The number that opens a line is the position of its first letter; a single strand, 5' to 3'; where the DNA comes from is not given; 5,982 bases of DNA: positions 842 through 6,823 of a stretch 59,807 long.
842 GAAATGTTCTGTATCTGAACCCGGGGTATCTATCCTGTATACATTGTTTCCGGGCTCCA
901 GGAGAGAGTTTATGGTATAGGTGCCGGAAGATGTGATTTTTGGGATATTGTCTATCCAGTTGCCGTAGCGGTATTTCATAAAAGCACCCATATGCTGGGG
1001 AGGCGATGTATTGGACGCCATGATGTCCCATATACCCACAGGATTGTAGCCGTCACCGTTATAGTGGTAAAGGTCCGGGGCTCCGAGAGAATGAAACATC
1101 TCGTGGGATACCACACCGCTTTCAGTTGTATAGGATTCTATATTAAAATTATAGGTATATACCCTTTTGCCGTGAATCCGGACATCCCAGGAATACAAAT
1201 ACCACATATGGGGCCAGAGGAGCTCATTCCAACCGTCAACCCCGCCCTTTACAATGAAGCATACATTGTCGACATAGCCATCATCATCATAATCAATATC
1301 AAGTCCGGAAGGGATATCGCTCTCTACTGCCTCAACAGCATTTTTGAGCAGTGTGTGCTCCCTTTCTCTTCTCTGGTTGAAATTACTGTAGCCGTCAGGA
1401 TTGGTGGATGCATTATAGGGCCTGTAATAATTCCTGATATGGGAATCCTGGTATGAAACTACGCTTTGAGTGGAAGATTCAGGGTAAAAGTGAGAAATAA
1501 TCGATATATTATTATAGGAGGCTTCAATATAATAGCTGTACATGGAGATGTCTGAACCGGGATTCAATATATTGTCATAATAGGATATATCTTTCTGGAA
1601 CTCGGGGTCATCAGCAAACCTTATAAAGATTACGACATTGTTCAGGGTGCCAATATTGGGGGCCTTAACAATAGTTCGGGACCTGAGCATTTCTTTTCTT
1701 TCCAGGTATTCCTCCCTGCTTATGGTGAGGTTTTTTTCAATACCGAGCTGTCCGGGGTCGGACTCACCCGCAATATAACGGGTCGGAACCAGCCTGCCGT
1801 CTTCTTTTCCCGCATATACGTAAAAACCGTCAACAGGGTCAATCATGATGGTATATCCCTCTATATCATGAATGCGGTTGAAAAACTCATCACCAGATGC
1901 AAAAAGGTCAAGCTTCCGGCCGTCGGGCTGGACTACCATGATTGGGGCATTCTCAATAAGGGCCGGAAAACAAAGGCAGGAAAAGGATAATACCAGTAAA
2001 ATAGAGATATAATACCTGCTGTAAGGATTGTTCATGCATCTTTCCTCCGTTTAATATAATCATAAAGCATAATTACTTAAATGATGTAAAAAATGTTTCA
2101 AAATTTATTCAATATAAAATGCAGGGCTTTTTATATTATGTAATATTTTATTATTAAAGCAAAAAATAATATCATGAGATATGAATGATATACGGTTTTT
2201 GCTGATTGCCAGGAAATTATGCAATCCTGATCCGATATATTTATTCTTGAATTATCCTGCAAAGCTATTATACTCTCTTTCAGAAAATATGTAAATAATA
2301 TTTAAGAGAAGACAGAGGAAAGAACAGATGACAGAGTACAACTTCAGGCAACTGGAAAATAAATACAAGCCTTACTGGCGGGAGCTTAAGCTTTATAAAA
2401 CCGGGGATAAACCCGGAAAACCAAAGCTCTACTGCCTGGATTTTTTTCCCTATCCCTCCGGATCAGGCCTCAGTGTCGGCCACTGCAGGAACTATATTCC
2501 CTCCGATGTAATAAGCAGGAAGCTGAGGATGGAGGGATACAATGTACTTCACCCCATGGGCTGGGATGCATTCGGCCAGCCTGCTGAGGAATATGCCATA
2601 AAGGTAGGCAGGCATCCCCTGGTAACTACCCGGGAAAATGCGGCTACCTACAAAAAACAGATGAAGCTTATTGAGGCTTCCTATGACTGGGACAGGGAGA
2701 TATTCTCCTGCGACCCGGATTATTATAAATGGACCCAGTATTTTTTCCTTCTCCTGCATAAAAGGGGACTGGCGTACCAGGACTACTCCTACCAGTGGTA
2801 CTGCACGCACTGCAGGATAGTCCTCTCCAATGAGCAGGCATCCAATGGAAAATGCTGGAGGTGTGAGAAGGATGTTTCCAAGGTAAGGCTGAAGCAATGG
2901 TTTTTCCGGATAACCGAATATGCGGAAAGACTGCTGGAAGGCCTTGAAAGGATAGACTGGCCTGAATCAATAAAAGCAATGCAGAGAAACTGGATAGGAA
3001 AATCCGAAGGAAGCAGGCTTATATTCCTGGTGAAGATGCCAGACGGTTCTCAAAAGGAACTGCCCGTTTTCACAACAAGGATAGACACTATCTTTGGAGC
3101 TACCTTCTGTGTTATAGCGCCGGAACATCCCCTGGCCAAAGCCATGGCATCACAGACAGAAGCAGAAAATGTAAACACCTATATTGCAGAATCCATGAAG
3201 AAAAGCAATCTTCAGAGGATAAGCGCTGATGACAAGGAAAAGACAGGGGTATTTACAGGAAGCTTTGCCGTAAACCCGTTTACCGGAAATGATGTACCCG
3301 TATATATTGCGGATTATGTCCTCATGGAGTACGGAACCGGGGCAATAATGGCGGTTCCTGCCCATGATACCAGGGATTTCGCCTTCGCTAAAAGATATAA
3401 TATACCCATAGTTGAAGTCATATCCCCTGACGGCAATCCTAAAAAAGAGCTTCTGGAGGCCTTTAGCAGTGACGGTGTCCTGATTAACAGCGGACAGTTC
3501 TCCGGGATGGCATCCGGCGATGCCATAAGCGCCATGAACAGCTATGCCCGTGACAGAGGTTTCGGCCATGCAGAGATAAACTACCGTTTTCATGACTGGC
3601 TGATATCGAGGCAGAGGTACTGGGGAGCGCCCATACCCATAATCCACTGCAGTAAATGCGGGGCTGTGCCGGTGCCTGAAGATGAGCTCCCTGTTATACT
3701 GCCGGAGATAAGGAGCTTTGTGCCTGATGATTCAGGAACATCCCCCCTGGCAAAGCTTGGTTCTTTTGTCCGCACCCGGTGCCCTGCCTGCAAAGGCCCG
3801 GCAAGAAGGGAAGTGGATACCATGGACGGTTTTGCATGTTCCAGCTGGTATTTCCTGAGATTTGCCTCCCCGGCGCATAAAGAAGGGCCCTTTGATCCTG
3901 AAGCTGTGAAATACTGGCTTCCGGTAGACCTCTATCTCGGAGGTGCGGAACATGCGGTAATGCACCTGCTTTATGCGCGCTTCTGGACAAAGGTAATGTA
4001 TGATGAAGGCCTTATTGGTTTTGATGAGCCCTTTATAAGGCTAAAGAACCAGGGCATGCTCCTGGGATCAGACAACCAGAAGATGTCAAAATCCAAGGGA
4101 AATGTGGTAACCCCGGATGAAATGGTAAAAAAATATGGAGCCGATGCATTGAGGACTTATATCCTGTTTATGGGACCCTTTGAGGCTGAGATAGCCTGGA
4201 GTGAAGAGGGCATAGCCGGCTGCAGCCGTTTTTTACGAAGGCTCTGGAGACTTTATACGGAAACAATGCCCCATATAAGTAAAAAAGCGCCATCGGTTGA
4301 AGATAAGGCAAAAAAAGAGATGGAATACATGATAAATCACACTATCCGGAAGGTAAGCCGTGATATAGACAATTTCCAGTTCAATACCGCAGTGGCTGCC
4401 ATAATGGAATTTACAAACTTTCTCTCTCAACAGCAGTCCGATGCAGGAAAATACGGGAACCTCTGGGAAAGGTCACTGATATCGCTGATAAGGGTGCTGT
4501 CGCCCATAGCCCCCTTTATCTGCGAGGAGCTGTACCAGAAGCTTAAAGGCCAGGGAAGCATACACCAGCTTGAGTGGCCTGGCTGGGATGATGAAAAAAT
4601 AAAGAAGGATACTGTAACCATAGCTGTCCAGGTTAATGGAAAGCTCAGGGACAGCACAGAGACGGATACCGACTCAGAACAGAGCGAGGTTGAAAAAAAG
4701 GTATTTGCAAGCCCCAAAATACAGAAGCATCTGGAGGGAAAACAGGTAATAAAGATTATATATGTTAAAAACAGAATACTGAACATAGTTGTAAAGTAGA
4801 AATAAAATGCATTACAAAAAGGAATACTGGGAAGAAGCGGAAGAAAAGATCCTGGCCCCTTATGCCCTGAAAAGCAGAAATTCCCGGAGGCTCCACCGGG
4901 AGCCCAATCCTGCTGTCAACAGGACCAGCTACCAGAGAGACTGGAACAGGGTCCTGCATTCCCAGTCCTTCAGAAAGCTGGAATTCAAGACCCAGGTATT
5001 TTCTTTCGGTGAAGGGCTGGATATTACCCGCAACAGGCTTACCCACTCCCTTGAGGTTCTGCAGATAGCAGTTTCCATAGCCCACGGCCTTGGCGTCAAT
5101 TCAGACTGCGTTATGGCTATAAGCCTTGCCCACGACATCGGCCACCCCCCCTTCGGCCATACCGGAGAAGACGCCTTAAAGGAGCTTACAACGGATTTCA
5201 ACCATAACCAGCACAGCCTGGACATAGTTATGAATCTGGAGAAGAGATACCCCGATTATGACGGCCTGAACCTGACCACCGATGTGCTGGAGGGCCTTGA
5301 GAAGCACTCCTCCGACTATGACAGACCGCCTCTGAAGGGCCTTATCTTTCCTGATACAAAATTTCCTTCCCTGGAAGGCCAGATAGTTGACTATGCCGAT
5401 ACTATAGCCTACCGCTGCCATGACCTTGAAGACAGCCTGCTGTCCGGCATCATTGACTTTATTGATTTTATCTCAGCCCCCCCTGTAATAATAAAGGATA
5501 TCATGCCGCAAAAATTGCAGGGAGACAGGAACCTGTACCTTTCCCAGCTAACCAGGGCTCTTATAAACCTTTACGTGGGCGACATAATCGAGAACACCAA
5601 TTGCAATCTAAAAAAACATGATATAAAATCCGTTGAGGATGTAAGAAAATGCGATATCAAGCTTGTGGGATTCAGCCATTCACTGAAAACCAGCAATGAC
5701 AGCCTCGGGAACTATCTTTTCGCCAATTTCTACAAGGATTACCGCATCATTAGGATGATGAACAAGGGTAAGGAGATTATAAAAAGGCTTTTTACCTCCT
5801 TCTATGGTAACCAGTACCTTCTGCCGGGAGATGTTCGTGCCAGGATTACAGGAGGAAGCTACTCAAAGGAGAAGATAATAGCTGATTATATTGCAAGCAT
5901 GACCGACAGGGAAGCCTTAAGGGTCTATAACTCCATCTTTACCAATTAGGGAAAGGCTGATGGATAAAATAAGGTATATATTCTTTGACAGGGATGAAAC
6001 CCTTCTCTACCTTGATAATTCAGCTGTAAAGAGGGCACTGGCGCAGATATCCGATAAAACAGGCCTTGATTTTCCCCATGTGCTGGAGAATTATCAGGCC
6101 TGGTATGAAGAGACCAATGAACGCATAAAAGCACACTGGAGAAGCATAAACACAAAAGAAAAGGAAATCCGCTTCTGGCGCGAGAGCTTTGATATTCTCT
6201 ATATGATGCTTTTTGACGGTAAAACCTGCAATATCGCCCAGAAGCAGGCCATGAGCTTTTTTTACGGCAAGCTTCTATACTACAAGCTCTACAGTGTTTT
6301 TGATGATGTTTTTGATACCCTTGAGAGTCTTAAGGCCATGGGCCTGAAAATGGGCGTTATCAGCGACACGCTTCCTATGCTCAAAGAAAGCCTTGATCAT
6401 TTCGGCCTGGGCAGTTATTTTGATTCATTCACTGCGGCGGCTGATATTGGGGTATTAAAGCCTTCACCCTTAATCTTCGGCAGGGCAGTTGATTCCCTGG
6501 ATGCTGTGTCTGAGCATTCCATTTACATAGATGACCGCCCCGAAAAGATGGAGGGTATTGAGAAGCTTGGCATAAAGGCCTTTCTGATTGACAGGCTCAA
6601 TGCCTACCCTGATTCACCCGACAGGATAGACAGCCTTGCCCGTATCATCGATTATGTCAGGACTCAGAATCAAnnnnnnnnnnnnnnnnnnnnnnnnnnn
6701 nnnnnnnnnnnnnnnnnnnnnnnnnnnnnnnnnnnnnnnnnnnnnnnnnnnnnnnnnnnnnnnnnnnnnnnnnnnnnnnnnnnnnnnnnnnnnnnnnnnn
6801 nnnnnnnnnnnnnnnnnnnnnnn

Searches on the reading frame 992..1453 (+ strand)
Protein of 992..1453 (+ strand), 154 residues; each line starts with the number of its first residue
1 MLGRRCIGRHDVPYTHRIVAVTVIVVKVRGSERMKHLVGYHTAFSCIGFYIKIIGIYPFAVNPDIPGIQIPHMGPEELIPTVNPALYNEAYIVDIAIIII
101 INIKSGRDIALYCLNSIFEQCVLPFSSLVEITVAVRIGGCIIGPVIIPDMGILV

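Call 46: search_protein_families(library=padloc, alignment_id=A2, max_evalue=0.00001)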
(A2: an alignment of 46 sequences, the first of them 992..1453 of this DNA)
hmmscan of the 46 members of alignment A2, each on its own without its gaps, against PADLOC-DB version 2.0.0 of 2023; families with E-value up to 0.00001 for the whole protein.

A. member 1, window:992-1453:+ (154 aa): 0 families

B. families by the number of members that match (of 46 scanned): 15 families
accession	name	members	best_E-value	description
PDLC04055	PD-T4-6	2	1.6e-07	-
PDLC01439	typeIV_DinG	1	2.5e-119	CAS-IV-A; associated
PDLC02374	dGTPase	1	1.3e-83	-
PDLC01729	typeIV_DinG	1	2.2e-45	Csf4_0_IVA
PDLC01730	typeIV_DinG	1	1.7e-25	Csf4_1_IVA1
PDLC01321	typeIV_DinG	1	8.2e-22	CAS-IV-A; associated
PDLC01007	typeIV_DinG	1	9.7e-21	CRISPR type AFERR-associated DEAD/DEAH-box helicase Csf4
PDLC04908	PDC-S10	1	2e-15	-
PDLC01731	typeIV_DinG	1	6.4e-13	Csf4_2_IVA1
PDLC01732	typeIV_DinG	1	7.3e-13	Csf4_3_IVE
PDLC04647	PDC-M43B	1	1.2e-11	-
PDLC04134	mad2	1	3.3e-10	mads_2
PDLC04987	PDC-S28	1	1e-08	-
PDLC00405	SduA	1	3.6e-07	DUF4263 domain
PDLC04725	PDC-M60B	1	6.2e-06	-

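Call 72: search_protein_families(library=pfam, proteins=[window:992-1453:+], max_evalue=0.0001)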
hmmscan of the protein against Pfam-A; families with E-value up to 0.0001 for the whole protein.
window:992-1453:+ (154 aa): 0 families

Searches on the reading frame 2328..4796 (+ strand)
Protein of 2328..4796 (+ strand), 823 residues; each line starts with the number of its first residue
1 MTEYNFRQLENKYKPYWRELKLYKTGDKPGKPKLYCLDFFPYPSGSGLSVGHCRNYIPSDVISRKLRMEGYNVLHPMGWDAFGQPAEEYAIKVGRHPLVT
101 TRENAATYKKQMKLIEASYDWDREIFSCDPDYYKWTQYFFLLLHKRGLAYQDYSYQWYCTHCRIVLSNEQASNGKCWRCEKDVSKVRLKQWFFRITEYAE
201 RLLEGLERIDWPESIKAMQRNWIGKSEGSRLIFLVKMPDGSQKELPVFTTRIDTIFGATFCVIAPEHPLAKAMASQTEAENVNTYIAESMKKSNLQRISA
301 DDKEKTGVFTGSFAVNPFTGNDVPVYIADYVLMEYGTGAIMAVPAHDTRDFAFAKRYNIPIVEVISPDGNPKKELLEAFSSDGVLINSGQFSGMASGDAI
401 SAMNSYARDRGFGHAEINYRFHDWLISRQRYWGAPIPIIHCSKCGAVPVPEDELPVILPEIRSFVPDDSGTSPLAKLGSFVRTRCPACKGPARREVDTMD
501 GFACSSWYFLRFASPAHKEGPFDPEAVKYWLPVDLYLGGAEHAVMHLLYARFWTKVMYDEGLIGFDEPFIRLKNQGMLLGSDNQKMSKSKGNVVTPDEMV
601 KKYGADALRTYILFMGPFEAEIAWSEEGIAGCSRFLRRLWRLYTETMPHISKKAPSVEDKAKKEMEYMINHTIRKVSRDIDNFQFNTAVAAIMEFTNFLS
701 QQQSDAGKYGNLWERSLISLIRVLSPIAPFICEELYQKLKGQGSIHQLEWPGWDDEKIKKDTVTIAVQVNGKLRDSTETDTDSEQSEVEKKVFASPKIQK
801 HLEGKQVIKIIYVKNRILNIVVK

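Call 72: search_protein_families(library=pfam, proteins=[window:2328-4796:+], max_evalue=0.0001)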
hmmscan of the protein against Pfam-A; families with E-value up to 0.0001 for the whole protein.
window:2328-4796:+ (823 aa): 5 families
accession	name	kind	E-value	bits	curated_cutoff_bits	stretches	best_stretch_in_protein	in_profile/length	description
PF13603.12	tRNA-synt_1_2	-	1.8e-65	220.3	25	1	220-406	1-183/185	Leucyl-tRNA synthetase, editing domain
PF00133.28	tRNA-synt_1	-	1.7e-39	136.2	22.7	2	422-624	229-413/414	tRNA synthetases class I (I, L, M and V)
PF09334.17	tRNA-synt_1g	-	1.1e-28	100.6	20.1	2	41-182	8-145/391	tRNA synthetases class I (M)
PF08264.19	Anticodon_1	-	6.7e-23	81.6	25.1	1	663-784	2-143/148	Anticodon-binding domain of tRNA ligase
PF01406.26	tRNA-synt_1e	-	1.3e-08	35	27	0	579-630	247-297/301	tRNA synthetases class I (C) catalytic domain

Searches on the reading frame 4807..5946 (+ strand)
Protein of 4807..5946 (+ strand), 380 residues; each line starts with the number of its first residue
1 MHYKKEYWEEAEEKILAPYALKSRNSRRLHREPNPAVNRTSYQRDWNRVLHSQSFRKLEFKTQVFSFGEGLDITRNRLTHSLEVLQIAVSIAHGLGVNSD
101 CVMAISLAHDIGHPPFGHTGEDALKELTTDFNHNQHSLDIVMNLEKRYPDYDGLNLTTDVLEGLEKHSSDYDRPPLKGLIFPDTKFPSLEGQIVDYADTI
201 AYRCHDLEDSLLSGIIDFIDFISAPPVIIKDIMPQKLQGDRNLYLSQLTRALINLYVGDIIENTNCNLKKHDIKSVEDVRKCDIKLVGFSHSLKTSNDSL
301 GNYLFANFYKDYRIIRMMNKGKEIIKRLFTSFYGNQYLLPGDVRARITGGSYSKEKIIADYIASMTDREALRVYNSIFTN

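Call 72: search_protein_families(library=pfam, proteins=[window:4807-5946:+], max_evalue=0.0001)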
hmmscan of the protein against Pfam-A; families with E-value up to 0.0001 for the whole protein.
window:4807-5946:+ (380 aa): 2 families
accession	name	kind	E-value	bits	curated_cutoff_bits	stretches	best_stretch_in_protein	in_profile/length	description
PF13286.11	HD_assoc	-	8e-19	68.4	22.2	1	287-375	1-90/91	Phosphohydrolase-associated domain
PF01966.28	HD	-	2.6e-17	63.6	22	1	77-201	1-114/116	HD domain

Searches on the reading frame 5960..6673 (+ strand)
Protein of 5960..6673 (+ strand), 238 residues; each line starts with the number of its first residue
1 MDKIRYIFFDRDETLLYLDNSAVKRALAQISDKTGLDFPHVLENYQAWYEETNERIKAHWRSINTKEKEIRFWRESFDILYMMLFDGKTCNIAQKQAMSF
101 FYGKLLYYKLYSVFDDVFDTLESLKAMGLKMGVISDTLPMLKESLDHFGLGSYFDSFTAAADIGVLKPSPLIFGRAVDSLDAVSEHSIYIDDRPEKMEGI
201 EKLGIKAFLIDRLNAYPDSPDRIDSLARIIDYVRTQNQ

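Call 72: search_protein_families(library=pfam, proteins=[window:5960-6673:+], max_evalue=0.0001)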
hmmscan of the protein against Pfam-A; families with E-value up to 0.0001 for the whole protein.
window:5960-6673:+ (238 aa): 2 families
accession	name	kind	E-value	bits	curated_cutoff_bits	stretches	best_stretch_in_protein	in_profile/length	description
PF00702.32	Hydrolase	-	5.5e-17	63.2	26.4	1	4-204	1-191/191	haloacid dehalogenase-like hydrolase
PF13419.12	HAD_2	-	1.6e-16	61.4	23.8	1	42-208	34-176/178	Haloacid dehalogenase-like hydrolase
